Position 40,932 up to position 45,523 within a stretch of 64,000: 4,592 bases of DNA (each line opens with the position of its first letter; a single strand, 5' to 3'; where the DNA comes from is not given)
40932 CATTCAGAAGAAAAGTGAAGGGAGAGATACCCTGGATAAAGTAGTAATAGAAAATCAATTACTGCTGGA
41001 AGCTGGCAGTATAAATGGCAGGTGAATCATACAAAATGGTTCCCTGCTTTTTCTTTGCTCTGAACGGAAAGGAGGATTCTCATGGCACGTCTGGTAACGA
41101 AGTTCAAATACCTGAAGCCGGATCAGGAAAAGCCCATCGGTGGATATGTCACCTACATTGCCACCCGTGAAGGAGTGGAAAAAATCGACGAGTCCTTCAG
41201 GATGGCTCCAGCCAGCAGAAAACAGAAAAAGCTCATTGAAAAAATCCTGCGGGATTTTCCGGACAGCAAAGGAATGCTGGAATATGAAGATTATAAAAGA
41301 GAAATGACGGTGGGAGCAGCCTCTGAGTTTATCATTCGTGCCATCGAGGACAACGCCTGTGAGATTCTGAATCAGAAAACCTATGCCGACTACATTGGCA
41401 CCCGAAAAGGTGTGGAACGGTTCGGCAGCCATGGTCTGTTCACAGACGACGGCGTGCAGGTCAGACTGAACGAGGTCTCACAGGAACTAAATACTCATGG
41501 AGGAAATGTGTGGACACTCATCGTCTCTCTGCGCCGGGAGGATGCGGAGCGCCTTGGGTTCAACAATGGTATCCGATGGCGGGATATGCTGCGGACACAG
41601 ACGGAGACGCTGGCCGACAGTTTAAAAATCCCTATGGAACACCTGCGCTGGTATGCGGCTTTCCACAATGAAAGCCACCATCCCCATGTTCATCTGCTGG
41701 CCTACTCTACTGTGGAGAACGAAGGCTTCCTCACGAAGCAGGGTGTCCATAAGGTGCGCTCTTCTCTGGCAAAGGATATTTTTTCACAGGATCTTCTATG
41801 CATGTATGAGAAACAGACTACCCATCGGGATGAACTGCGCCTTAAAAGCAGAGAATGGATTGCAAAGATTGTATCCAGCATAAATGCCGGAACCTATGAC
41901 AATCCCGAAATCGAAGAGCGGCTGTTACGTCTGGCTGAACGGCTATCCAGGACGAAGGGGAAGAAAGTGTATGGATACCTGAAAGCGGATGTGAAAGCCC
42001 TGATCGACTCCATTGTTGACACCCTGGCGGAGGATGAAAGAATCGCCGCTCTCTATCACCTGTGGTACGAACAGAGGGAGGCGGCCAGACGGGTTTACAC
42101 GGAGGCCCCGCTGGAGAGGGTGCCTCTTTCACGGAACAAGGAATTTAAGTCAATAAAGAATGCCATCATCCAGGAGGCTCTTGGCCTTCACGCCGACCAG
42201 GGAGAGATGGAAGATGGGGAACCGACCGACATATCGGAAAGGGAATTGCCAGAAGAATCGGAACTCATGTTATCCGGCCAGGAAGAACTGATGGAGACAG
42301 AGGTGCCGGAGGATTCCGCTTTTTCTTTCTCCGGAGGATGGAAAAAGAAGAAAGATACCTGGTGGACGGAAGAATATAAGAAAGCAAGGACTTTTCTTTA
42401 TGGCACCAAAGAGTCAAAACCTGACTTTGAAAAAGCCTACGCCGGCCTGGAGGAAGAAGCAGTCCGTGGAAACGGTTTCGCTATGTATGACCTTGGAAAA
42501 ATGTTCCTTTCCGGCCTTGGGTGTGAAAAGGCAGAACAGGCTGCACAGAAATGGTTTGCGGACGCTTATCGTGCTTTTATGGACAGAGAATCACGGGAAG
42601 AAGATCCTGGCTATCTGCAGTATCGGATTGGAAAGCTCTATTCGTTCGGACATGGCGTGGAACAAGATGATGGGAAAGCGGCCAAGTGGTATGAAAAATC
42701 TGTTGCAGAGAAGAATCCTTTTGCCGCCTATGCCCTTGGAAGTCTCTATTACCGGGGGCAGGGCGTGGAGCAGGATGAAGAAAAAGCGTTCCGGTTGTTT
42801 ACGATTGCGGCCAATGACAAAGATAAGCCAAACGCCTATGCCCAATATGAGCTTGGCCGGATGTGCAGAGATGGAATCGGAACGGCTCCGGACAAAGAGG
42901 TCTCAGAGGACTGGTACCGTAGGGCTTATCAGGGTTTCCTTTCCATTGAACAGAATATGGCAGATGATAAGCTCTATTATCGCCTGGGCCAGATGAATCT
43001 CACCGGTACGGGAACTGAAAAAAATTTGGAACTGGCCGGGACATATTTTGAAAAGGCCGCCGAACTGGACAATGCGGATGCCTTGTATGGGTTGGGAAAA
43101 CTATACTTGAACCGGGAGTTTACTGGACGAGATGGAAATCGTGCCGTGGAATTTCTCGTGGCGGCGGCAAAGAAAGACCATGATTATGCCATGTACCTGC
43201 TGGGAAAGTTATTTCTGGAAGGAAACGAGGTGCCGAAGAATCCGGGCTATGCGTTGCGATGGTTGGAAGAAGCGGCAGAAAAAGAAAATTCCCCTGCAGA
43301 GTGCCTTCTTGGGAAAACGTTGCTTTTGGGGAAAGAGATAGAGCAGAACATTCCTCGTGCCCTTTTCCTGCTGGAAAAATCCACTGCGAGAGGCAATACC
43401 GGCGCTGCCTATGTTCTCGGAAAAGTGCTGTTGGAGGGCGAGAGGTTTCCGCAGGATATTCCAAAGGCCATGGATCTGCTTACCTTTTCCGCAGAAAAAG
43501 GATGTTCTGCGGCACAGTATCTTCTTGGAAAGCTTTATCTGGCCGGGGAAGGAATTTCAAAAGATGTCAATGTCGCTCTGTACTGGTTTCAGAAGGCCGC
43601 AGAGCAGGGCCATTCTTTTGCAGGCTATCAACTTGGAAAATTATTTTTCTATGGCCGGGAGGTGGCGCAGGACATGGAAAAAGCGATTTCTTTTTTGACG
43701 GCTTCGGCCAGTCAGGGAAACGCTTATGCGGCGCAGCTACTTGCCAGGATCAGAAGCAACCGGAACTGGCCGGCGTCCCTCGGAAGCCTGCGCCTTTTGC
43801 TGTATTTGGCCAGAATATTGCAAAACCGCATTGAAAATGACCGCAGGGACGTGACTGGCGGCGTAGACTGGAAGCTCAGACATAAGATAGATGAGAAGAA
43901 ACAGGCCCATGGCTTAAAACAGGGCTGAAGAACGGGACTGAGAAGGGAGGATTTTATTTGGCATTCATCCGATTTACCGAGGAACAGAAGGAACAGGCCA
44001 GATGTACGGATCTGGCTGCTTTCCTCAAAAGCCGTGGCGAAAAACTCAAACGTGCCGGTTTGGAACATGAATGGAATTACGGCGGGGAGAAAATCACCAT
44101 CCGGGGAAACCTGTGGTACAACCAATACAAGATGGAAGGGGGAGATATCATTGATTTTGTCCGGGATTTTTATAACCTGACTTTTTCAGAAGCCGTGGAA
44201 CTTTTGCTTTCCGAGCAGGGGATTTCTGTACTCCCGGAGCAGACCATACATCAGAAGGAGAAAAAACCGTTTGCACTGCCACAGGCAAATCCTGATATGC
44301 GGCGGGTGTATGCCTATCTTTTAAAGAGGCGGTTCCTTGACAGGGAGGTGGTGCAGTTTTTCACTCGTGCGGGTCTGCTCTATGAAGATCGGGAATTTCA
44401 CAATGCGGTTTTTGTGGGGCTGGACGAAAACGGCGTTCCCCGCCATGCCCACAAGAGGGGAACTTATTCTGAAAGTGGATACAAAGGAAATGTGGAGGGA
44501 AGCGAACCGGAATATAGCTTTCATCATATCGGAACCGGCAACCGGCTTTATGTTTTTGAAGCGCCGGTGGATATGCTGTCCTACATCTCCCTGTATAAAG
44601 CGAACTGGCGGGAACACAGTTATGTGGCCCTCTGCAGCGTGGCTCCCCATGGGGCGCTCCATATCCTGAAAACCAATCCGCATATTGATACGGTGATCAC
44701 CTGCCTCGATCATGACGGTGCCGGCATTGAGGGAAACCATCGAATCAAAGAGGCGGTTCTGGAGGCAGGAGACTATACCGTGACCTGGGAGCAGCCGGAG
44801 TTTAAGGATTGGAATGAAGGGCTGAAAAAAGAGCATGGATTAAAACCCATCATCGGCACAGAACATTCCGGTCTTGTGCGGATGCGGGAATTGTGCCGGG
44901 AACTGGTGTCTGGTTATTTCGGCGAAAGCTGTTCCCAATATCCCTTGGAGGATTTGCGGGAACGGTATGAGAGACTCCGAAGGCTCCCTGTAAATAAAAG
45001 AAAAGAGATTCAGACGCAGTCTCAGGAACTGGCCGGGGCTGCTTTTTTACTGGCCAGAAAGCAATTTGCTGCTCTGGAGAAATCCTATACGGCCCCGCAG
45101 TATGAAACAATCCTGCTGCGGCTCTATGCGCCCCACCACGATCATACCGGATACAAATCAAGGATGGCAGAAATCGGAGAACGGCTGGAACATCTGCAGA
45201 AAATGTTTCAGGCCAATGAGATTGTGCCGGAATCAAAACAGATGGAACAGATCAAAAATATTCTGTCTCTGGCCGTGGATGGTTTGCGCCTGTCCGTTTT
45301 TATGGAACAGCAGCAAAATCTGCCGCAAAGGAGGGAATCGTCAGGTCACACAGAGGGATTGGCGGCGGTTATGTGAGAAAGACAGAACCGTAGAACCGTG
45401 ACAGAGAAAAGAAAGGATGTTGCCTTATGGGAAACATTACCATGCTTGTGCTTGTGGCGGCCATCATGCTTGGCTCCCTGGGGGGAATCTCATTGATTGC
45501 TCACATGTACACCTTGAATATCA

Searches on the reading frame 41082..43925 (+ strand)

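Call 63: search_protein_families(library=pfam, proteins=[window:41082-43925:+], max_evalue=0.00001)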
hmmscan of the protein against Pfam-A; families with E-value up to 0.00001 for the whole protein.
window:41082-43925:+ (948 aa): 3 families
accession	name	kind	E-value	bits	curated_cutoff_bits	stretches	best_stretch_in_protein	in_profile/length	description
PF08238.18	Sel1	-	5e-72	236.2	30.7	5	809-844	1-36/36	Sel1 repeat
PF18555.7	MobL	-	2.4e-34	119.4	28.5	1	1-370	1-339/383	MobL relaxases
PF23310.1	TPR_27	-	1.1e-10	41.6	27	0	654-737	17-97/110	Plant tetratrico peptide repeats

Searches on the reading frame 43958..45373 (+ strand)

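Call 63: search_protein_families(library=pfam, proteins=[window:43958-45373:+], max_evalue=0.00001)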
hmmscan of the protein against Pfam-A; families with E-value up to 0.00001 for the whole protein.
window:43958-45373:+ (472 aa): 2 families
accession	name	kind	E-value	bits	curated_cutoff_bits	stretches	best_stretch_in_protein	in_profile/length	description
PF13154.11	DUF3991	-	4.5e-21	75.5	24.5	1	119-192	1-72/74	Protein of unknown function (DUF3991)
PF13155.12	Toprim_2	-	3.9e-15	56.4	22.1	1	198-287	1-86/88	Toprim-like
